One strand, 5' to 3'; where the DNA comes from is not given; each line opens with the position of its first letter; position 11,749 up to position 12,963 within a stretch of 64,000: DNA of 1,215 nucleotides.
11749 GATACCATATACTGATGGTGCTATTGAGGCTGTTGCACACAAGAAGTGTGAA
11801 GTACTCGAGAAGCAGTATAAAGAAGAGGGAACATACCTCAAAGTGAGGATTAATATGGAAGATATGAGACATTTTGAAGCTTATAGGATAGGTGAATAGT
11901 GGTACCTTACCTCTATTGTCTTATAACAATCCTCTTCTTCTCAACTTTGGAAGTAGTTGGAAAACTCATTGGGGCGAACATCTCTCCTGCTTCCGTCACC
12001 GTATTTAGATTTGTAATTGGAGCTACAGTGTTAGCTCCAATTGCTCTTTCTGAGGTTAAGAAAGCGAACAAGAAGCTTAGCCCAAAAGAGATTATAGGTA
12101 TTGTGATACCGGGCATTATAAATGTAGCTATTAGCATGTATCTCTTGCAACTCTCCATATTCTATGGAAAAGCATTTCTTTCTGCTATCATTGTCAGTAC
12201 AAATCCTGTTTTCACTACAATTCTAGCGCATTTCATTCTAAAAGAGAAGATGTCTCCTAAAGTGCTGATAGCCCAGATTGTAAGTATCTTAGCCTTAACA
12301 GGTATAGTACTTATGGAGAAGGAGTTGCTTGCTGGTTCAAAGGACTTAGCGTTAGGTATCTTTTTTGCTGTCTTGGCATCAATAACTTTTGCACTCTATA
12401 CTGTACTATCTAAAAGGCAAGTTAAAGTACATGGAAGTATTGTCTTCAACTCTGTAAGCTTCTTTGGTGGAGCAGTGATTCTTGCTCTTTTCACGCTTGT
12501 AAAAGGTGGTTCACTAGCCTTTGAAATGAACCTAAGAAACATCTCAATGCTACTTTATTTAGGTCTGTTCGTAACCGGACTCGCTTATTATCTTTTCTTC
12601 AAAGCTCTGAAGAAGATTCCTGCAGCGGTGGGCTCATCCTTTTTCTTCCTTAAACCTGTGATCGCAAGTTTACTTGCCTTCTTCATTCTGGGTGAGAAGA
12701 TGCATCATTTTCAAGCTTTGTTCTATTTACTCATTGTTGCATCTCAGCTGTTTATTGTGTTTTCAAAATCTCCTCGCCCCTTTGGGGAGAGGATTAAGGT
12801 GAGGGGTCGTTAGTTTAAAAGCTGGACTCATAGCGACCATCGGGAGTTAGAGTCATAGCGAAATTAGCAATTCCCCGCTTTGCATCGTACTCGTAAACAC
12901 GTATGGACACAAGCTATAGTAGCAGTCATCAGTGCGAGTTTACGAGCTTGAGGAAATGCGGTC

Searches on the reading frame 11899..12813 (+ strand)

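Call 9: search_protein_families(library=pfam, proteins=[window:11899-12813:+])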
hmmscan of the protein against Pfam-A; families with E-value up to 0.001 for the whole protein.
window:11899-12813:+ (304 aa): 1 family
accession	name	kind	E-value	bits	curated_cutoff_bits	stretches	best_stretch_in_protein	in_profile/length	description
PF00892.27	EamA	-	2e-42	145.1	28.2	2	152-287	2-134/135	EamA-like transporter family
